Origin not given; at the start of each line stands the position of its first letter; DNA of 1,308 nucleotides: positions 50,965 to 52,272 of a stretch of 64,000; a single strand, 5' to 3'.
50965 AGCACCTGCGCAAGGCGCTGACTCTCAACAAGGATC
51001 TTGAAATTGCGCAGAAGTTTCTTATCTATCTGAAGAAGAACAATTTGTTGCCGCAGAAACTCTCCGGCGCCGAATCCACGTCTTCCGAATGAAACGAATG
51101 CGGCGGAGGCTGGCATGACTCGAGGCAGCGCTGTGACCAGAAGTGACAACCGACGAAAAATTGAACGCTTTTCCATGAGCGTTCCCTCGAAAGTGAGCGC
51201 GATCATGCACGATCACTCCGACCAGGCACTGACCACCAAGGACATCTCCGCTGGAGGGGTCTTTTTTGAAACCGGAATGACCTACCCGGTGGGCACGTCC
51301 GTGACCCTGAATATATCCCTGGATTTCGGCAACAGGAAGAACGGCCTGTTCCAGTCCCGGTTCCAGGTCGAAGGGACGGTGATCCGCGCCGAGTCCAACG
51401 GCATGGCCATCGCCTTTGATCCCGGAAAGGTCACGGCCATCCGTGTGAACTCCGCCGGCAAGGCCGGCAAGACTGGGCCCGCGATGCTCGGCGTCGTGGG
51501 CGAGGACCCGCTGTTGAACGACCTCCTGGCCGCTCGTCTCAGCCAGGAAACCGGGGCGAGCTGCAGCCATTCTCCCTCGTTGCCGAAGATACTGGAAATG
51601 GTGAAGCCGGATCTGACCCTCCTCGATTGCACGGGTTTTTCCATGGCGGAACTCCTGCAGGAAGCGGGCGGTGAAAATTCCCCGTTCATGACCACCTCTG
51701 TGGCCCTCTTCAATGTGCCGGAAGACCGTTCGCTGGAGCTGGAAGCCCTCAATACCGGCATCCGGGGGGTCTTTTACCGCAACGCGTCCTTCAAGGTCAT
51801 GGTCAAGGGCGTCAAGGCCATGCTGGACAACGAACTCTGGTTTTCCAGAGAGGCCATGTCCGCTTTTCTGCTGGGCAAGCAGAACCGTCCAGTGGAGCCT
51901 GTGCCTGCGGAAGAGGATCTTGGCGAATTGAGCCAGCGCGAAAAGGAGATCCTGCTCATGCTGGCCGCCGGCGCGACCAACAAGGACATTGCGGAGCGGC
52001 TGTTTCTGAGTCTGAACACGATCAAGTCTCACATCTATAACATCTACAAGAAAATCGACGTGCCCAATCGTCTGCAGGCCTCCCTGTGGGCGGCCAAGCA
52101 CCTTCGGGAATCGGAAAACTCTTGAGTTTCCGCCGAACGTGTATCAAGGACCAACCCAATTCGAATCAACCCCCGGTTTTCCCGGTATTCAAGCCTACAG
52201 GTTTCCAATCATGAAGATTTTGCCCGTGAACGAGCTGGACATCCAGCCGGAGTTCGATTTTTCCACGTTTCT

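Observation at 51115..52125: PilZ-VpsT/CsgD fusion: transcription factor with two distinct c-di-GMP-binding motifs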

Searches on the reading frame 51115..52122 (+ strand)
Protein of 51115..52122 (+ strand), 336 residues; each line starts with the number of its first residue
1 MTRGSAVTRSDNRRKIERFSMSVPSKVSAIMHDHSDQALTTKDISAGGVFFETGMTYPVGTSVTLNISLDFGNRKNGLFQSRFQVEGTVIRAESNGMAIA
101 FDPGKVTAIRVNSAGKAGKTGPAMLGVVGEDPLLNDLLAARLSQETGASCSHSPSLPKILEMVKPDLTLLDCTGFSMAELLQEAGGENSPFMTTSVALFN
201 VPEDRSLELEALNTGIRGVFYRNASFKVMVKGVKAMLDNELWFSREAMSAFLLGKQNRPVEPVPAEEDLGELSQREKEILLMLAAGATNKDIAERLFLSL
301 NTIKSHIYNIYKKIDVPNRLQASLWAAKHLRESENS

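Call 3: search_protein_families(library=pfam, proteins=[window:51115-52122:+], max_evalue=1)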
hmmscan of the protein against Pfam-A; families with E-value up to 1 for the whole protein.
window:51115-52122:+ (336 aa): 9 families
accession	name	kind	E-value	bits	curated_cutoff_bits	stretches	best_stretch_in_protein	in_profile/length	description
PF00196.25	GerE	-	1.8e-19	69.5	23.5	1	272-326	3-57/57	Bacterial regulatory proteins, luxR family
PF07238.19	PilZ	-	6.1e-08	33.4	22.5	1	12-104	1-88/102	PilZ domain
PF08281.18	Sigma70_r4_2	-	8.7e-07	28.9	25.7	1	269-314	8-54/54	Sigma-70, region 4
PF13412.12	HTH_24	-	0.00036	20.5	21.9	1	280-307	9-38/48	Winged helix-turn-helix DNA-binding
PF13384.12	HTH_23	-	0.0008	19.6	24.6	1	278-304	9-35/50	Homeodomain-like domain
PF21155.3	VpsT-like_REC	-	0.0027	18.3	27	1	215-245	94-124/124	VpsT-like, receiver domain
PF04545.22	Sigma70_r4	-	0.0037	17.2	24.1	1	269-307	2-41/50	Sigma-70, region 4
PF14493.12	HTH_40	-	0.032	15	27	1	282-313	8-39/89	Helix-turn-helix domain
PF13936.12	HTH_38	-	0.22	11.7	27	1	277-303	10-37/44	Helix-turn-helix domain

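Call 4: search_protein_families(library=ncbifam, proteins=[window:51115-52122:+], max_evalue=1)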
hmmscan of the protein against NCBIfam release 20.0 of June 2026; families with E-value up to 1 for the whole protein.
window:51115-52122:+ (336 aa): 37 families (the best 25 are shown)
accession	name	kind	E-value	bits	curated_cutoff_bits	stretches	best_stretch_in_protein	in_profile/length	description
NF007505.1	PRK10100.1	equivalog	5.6e-31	107.8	250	1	194-331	71-204/204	biofilm master transcriptional regulator CsgD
NF047785.1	respo_reg_MadR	equivalog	1.1e-15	57.6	300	1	194-328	78-205/209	MadR family response regulator transcription factor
NF007935.0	PRK10651.1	equivalog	3.3e-14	52.6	250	1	160-329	48-213/216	two-component system response regulator NarL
TIGR03020.2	EpsA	equivalog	6.8e-13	48.8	170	1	259-322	178-241/247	XrtB/PEP-CTERM-associated transcriptional regulator EpsA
NF052445.1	RespRegMctR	equivalog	6.3e-12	45.3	300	1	193-317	75-190/205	two-component system response regulator MctR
NF041830.1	RR_TF_ErdR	exception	1.6e-11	44.3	390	1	166-325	56-204/213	response regulator transcription factor ErdR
NF052366.1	photon_PedR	equivalog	2e-11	43.9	120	1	271-328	2-59/74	photosynthetic electron transport-dependent transcriptional regulator PedR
NF003420.0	PRK04841.1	equivalog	1.5e-09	36.5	537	1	271-328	838-895/903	HTH-type transcriptional regulator MalT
NF007018.1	PRK09483.1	equivalog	2.6e-09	37.1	280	1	201-323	83-200/217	UvrY/SirA/GacA family response regulator transcription factor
NF011896.0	PRK15369.1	equivalog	2.6e-09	37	242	1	208-327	92-205/211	two component system response regulator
NF007708.0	PRK10403.1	equivalog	6.2e-09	35.6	343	1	191-324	78-206/215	nitrate/nitrite response regulator protein NarP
NF007403.0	PRK09935.1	equivalog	9.7e-09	35.1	271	1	212-317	96-195/210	fimbria biosynthesis transcriptional regulator FimZ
TIGR03541.1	reg_near_HchA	equivalog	1.7e-08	34.3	215.6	1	256-322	157-222/232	PA1136 family autoinducer-binding transcriptional regulator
NF007561.1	PRK10188.1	equivalog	3.8e-08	33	350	1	271-327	179-235/240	quorum-sensing transcriptional regulator SdiA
NF050132.1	TransRegAbsR2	equivalog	4.7e-08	32.2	850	1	269-319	528-578/582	LuxR family transcriptional regulator AbsR2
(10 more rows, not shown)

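Call 5: search_solved_structures(query=window:51115-52122:+, max_evalue=0.01, show_alignments=3)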
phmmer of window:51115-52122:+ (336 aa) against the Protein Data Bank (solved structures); distinct sequences matched with E-value up to 0.01: 38.
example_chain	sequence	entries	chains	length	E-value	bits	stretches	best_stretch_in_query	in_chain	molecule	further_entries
3kln_A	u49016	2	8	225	2.8e-23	85.7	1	197-330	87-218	Transcriptional regulator, LuxR family | Transcriptional regulator VpsT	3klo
5hev_A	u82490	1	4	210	5.8e-14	55.1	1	208-329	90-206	Response regulator protein VraR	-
4wt0_B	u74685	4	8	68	8.2e-14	54.6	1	271-329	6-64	Response regulator receiver domain protein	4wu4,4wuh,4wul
4wsz_A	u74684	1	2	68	4.1e-13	52.3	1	271-329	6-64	Response regulator receiver domain protein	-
1a04_A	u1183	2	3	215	8.7e-13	51.2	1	151-327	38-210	NITRATE/NITRITE RESPONSE REGULATOR PROTEIN NARL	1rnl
4gvp_A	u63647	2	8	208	1.2e-11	47.5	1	147-329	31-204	Response regulator protein vraR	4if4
7ve6_A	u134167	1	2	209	1.2e-11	47.5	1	147-329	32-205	Response regulator protein VraR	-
7ve4_A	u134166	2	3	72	5.1e-10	42.2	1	271-329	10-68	DNA-binding response regulator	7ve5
2rnj_A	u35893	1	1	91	9.2e-10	41.3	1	271-329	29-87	Response regulator protein vraR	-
1je8_A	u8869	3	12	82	1.7e-09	40.5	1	265-327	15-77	Nitrate/Nitrite Response Regulator Protein NARL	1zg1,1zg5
7vim_A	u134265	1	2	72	4e-09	39.2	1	272-328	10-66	Protein EsrB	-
8u3b_G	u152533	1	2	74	1.1e-08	37.8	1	268-327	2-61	Nitrate/nitrite response regulator protein NarL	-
4yn8_A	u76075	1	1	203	1.4e-08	37.4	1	158-329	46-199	Response regulator ChrA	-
3c3w_A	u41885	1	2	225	3.2e-08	36.3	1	202-329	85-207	TWO COMPONENT TRANSCRIPTIONAL REGULATORY PROTEIN DEVR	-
7x1k_A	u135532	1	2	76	3.4e-08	36.2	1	270-329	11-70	Chemotaxis protein CheY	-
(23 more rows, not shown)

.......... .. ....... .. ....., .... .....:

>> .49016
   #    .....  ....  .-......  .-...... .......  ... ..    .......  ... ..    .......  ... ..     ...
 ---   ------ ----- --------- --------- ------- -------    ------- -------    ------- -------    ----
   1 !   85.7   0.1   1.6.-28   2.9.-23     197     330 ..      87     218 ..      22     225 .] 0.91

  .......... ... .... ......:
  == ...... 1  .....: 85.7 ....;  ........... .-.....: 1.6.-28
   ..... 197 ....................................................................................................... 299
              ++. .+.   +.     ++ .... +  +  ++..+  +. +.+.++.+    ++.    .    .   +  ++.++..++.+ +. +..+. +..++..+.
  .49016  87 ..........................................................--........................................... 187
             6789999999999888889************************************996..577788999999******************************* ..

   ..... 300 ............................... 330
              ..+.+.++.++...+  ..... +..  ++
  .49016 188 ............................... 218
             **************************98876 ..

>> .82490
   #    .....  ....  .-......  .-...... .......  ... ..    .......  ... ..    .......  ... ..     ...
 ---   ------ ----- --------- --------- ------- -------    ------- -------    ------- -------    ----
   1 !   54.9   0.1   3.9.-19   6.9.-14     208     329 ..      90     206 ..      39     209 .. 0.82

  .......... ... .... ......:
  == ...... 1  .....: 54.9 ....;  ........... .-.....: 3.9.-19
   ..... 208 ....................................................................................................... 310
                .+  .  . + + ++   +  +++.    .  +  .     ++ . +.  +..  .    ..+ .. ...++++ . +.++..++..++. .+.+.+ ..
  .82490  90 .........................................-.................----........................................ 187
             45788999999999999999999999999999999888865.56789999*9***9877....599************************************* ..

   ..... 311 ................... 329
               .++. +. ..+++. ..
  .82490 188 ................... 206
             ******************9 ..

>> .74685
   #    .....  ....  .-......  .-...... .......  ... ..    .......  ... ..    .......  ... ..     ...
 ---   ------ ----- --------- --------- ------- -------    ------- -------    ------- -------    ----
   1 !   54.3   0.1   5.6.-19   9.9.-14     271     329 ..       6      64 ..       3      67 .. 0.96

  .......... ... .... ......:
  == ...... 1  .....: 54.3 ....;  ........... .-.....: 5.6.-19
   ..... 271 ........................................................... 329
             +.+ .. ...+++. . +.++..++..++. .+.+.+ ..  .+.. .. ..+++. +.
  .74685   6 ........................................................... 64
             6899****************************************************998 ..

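Call 6: find_homologous_proteins(query=window:51115-52122:+)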
Query window:51115-52122:+ (336 aa): 701 proteins with E <= 0.001 among 4049 candidates; the best 120 are listed.
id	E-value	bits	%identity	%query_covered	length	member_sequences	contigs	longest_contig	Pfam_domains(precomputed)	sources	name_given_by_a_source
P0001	3.8e-213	724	99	100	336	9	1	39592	PF07238.20,PF00196.26,PF08281.19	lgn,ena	-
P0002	4.6e-188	642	86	100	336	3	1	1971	PF07238.20,PF00196.26,PF08281.19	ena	-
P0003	1.9e-185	633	85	100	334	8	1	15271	PF07238.20,PF00196.26,PF08281.19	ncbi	-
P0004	1.7e-183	627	85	100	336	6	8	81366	PF07238.20,PF00196.26,PF08281.19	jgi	jgi:DNA-binding NarL/FixJ family response regulator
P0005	3.4e-182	622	83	100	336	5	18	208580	PF07238.20,PF00196.26,PF08281.19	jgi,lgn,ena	-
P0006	3.7e-181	619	83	100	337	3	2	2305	PF07238.20,PF00196.26,PF08281.19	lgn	-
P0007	3.8e-180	616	83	100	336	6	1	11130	PF07238.20,PF00196.26,PF08281.19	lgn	-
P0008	2.3e-177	607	84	99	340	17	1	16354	PF07238.20,PF00196.26,PF08281.19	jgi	jgi:DNA-binding NarL/FixJ family response regulator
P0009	7.5e-177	605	87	94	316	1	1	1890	PF00196.26,PF08281.19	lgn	-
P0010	1.1e-174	598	80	100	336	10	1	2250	PF07238.20,PF00196.26,PF08281.19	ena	-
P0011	1.2e-172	591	85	94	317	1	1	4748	PF07238.20,PF00196.26,PF08281.19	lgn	-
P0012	1.6e-172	591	80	100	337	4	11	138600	PF07238.20,PF00196.26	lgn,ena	-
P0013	5.2e-172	589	80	99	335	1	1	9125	PF07238.20,PF00196.26,PF08281.19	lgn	-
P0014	6.2e-172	589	85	94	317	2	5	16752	PF07238.20,PF00196.26,PF08281.19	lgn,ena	-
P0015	8.5e-172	588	84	94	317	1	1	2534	PF07238.20,PF00196.26,PF08281.19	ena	-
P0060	1.1e-45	174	47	62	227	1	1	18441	PF00196.26,PF08281.19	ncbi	ncbi:MAG: response regulator transcription factor [Thermodesulfobacteriota bacterium]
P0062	2.2e-45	173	35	94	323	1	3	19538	PF07238.20,PF00196.26,PF08281.19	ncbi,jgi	ncbi:MAG: LuxR C-terminal-related transcriptional regulator [Desulfovibrionaceae bacterium]|jgi:LuxR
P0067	9.0e-41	158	44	61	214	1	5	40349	PF00196.26,PF08281.19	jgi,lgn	jgi:DNA-binding NarL/FixJ family response regulator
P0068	1.2e-40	158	35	95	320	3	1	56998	PF07238.20,PF00196.26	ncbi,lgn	ncbi:MAG: LuxR C-terminal-related transcriptional regulator [Desulfovibrio sp.]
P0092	7.2e-39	152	42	64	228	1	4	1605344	PF21155.4,PF00196.26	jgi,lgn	jgi:DNA-binding NarL/FixJ family response regulator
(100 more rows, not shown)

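Call 16: search_protein_representatives(alignment_id=A1)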
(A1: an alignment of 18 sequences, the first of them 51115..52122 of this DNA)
Query: 18 sequences, 334 profile positions. Proteins with E-value up to 0.001 (for the whole library): 270970; up to 1e-10: 32009; up to 1e-30: 879. The best 150 are listed.
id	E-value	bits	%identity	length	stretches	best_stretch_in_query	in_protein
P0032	1.6e-160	550.1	-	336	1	3-333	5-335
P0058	1.2e-121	422.3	-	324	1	5-329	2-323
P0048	1.3e-117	409.0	-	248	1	87-332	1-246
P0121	5.6e-99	347.8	-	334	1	5-328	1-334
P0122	1.0e-88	314.1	-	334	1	5-328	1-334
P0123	1.1e-85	304.1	-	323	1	3-328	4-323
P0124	1.9e-79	283.6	-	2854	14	262-317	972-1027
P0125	1.0e-78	281.2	-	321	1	6-328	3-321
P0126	3.9e-78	279.3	-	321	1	6-329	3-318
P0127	5.5e-75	268.9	-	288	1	38-328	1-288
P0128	4.4e-73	262.7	-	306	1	6-328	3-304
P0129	9.1e-70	251.8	-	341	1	6-330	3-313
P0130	5.5e-65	236.1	-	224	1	115-328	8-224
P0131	1.4e-64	234.7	-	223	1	114-328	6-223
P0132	2.7e-64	233.8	-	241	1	84-329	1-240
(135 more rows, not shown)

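Call 18: predict_structure(alignment_id=A1)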
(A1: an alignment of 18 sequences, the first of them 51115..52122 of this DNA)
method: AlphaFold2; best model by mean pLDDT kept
length: 336 residues; sequences in the alignment: 18
mean_pLDDT: 72.5   pTM: 0.43
mean pLDDT of the five models: 72.5, 71.9, 70.2, 69.1, 67.6
residues with pLDDT >= 90: 44; 70-90: 170; 50-70: 63; < 50: 59
segments of 3 or more residues with pLDDT < 50: 1-18, 72-80, 108-121, 256-269, 334-336
pLDDT, mean of each block of 10 residues (from residue 1): 38 45 62 58 70 83 70 41 73 85 57 34 83 87 85 88 87 82 68 82 82 85 90 83 79 51 35 85 90 85 89 89 85 47
secondary structure, 60 per line:
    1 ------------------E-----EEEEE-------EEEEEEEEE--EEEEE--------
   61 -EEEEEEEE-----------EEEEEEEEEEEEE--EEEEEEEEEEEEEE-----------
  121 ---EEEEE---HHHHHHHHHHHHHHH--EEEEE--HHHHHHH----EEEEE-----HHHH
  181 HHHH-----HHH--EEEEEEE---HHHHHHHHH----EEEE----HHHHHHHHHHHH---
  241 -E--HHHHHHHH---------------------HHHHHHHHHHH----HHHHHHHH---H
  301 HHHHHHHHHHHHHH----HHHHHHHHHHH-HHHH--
elements in order: E25-29 E37-45 E48-52 E62-69 E81-93 E96-109 E124-128 H132-146 E149-153 H156-162 E167-171 H177-184 E195-201 H205-213 E218-221 H226-237 H245-252 H274-284 H289-296 H300-314 H319-329 H331-334

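Call 21: fold_search(model_id=the predicted structure, library=pdb)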
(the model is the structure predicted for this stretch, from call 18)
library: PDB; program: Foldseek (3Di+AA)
matches with E <= 10: 1407; with E <= 0.001: 147
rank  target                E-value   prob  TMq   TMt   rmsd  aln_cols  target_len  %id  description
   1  3klo_B                9.1e-14  1.00  0.34  0.50  16.5       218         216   26  Vibrio cholerae VpsT bound to c-di-GMP (released 2010-02-09)
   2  3kln_A                1.1e-13  1.00  0.34  0.51  16.4       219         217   25  Vibrio cholerae VpsT (released 2010-02-09)
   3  3kln_B                1.5e-13  1.00  0.34  0.51  16.3       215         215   25  Vibrio cholerae VpsT (released 2010-02-09)
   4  3kln_C                5.7e-13  1.00  0.34  0.51  16.2       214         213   26  Vibrio cholerae VpsT (released 2010-02-09)
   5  5hev_B                2.2e-11  1.00  0.32  0.49  12.8       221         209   20  Crystal Structure of the beryllofluoride-activated LiaR from Enterococcus faecium (released 2016-11-16)
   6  5hev_C                4.4e-11  1.00  0.32  0.47  16.3       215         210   21  Crystal Structure of the beryllofluoride-activated LiaR from Enterococcus faecium (released 2016-11-16)
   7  5hev_A                1.0e-10  1.00  0.33  0.50  12.8       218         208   21  Crystal Structure of the beryllofluoride-activated LiaR from Enterococcus faecium (released 2016-11-16)
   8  4gvp_A                1.4e-10  1.00  0.32  0.48  14.3       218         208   22  Crystal Structure of the Response Regulator Protein VraR from Staphylococcus aureus (released 2013-05-08)
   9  4yn8                  1.8e-10  1.00  0.29  0.44  15.4       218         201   23  Crystal Structure of Response Regulator ChrA in Heme-Sensing Two Component System (released 2015-08-19)
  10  4hye_A                5.0e-10  1.00  0.32  0.50  15.7       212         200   22  Crystal structure of a response regulator spr1814 from Streptococcus pneumoniae reveals unique interdomain contacts am (released 2013-06-05)
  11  4zmr_A                5.3e-10  1.00  0.31  0.48  12.6       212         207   20  Structural characterization of the full-length response regulator spr1814 in complex with a phosphate analogue reveals (released 2016-04-27)
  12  1a04_A                2.2e-09  1.00  0.33  0.51  13.2       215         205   21  THE STRUCTURE OF THE NITRATE/NITRITE RESPONSE REGULATOR PROTEIN NARL IN THE MONOCLINIC C2 CRYSTAL FORM (released 1998-03-18)
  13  8zwn_A                2.8e-09  1.00  0.31  0.48  17.1       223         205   14  Crystal structure of DNA-binding transcriptional activator EvgA from Escherichia coli str. K-12 substr. MG1655 (released 2025-06-18)
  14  5o8y_H                7.3e-09  1.00  0.33  0.50  13.5       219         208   16  Conformational dynamism for DNA interaction in Salmonella typhimurium RcsB response regulator. (released 2017-11-15)
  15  5f64_A                1.4e-08  1.00  0.30  0.46  16.2       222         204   16  Putative positive transcription regulator (sensor EvgS) from Shigella flexneri (released 2015-12-30)
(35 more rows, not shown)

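Call 30: search_solved_structures(query=A1, max_evalue=0.01, show_alignments=1)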
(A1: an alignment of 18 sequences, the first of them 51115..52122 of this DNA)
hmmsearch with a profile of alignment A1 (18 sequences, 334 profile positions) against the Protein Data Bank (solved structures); distinct sequences matched with E-value up to 0.01: 46.
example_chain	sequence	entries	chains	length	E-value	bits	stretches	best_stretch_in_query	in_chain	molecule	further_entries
3kln_A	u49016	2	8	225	4.3e-37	131.2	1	132-330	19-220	Transcriptional regulator, LuxR family | Transcriptional regulator VpsT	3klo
5hev_A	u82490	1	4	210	1.6e-21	79.9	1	162-327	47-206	Response regulator protein VraR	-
4wt0_B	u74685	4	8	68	8.8e-21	77.5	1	268-327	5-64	Response regulator receiver domain protein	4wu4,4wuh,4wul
4wsz_A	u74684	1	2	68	9e-20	74.2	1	268-327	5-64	Response regulator receiver domain protein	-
7ve6_A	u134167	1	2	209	1e-19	74.1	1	156-327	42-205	Response regulator protein VraR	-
4gvp_A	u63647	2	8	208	1e-19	74.1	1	156-327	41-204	Response regulator protein vraR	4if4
1a04_A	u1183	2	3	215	5.4e-19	71.7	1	150-325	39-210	NITRATE/NITRITE RESPONSE REGULATOR PROTEIN NARL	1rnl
2rnj_A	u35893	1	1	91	2.5e-16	62.9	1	259-327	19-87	Response regulator protein vraR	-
7ve4_A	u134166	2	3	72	6.7e-16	61.5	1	265-327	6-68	DNA-binding response regulator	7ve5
4yn8_A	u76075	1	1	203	2.3e-13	53.2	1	260-323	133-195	Response regulator ChrA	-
4zmr_A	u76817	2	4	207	2.3e-13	53.2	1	120-321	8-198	Response regulator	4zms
4hye_A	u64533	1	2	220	2.3e-13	53.2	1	120-321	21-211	Response regulator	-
7vim_A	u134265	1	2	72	3.2e-13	52.7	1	266-326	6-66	Protein EsrB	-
7x1k_A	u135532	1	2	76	2.4e-12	49.8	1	267-327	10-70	Chemotaxis protein CheY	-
4ldz_A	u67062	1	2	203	4.4e-12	49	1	156-320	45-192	Transcriptional regulatory protein DesR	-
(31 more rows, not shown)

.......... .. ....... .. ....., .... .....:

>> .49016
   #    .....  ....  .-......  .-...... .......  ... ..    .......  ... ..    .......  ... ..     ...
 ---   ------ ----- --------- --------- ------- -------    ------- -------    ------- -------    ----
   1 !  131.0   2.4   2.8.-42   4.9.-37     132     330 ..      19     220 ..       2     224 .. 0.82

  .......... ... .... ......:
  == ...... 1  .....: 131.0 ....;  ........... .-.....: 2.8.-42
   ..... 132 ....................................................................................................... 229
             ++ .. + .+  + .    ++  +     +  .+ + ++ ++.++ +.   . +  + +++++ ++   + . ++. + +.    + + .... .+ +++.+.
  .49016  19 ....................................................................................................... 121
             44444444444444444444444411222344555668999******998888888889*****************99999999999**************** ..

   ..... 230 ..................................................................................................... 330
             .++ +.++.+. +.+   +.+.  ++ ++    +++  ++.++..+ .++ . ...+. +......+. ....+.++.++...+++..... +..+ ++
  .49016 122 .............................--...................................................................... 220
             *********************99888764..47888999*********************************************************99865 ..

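Call 31: find_encoding_contigs(protein=P0068, flank=8000, max_places=3)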
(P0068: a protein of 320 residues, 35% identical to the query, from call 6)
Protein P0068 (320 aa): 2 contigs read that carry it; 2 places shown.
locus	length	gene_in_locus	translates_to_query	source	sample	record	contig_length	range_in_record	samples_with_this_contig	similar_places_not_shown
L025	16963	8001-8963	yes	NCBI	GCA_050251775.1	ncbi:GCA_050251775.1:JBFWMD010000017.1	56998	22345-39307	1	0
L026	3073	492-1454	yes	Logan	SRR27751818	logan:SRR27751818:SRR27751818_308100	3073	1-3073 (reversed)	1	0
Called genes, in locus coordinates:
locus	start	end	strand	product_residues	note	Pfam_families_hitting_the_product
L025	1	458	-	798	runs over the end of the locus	PF01588:tRNA_bind, PF03483:B3_4, PF03484:B5, PF17759:tRNA_synthFbeta, PF03147:FDX-ACB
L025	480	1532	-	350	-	PF02912:Phe_tRNA-synt_N, PF01409:tRNA-synt_2d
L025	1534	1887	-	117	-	PF00453:Ribosomal_L20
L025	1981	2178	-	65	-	PF01632:Ribosomal_L35p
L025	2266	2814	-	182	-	PF05198:IF3_N, PF00707:IF3_C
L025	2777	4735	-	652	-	PF07973:tRNA_SAD, PF00587:tRNA-synt_2b, PF03129:HGTP_anticodon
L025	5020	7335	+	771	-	PF17201:Cache_3-Cache_2, PF17203:sCache_3_2, PF17202:sCache_3_3, PF17200:sCache_2, PF00672:HAMP (faint), PF00015:MCPsignal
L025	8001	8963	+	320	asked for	PF07238:PilZ (weak), PF00196:GerE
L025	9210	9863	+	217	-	-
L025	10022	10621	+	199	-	-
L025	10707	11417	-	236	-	PF13513:HEAT_EZ (faint), PF13646:HEAT_2 (faint), PF02985:HEAT (faint)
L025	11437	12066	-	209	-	PF00515:TPR_1 (weak), PF13432:TPR_16 (weak), PF00515:TPR_1 (weak), PF13414:TPR_11 (weak), PF13432:TPR_16 (weak), PF14559:TPR_19, PF13181:TPR_8 (weak), PF13414:TPR_11, +10 more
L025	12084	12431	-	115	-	-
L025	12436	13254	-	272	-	PF03692:CxxCxxCC (weak)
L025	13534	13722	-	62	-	PF12838:Fer4_7 (faint), PF13183:Fer4_8 (faint), PF12837:Fer4_6 (weak), PF13237:Fer4_10, PF00037:Fer4, PF13187:Fer4_9, PF14697:Fer4_21, PF00037:Fer4 (weak), +5 more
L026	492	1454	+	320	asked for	PF07238:PilZ (weak), PF00196:GerE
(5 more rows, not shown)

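Call 32: find_encoding_contigs(protein=P0062, flank=8000, max_places=3)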
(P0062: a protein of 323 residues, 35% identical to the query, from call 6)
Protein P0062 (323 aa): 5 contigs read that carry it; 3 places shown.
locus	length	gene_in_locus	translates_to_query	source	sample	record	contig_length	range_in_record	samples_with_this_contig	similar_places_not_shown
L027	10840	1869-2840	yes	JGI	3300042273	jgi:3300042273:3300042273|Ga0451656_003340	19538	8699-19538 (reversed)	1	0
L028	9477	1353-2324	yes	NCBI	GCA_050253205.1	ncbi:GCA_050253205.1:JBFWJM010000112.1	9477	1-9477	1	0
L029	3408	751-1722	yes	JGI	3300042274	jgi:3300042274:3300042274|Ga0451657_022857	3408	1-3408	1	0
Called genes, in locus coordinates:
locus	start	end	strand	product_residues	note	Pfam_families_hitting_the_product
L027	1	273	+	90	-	?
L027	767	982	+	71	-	-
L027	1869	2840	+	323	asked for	PF07238:PilZ, PF00196:GerE, PF08281:Sigma70_r4_2 (weak)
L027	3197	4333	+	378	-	PF25954:Beta-barrel_RND_2 (faint), PF25917:BSH_RND, PF25876:HH_MFP_RND, PF25944:Beta-barrel_RND, PF25967:RND-MFP_C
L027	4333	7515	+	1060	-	PF00873:ACR_tran, PF03176:MMPL, PF02355:SecD_SecF_C (weak)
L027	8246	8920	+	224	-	-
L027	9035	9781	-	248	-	-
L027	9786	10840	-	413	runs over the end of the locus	PF02073:Peptidase_M29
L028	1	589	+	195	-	PF07195:FliD_C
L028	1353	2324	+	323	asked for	PF07238:PilZ, PF00196:GerE, PF08281:Sigma70_r4_2 (weak)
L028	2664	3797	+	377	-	PF25954:Beta-barrel_RND_2 (faint), PF25917:BSH_RND, PF25876:HH_MFP_RND, PF25944:Beta-barrel_RND, PF25967:RND-MFP_C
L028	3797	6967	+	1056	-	PF00873:ACR_tran, PF03176:MMPL, PF02355:SecD_SecF_C (weak)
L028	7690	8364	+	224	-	-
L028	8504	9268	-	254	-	-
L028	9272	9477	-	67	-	PF02073:Peptidase_M29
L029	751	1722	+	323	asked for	PF07238:PilZ, PF00196:GerE, PF08281:Sigma70_r4_2 (weak)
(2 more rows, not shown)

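Call 61: find_encoding_contigs(protein=P0060, flank=3000, max_places=2)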
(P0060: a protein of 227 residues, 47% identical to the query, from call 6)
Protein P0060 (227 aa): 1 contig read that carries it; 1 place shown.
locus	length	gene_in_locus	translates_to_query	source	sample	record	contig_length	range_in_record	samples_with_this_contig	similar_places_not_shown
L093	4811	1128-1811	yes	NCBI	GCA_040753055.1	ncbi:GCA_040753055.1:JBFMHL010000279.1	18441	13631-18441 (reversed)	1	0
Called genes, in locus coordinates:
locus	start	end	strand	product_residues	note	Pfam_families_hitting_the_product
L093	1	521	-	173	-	PF00365:PFK, PF01513:NAD_kinase (weak)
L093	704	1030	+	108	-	PF07238:PilZ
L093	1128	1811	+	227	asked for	PF08281:Sigma70_r4_2 (weak), PF00196:GerE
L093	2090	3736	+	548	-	PF13192:Thioredoxin_3, PF07992:Pyr_redox_2, PF13738:Pyr_redox_3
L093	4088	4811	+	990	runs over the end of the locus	PF12796:Ank_2, PF23745:ANK_LRRK2 (faint), PF12796:Ank_2, PF13857:Ank_5 (weak), PF12796:Ank_2, PF13857:Ank_5, PF00023:Ank (weak), PF02567:PhzC-PhzF, +3 more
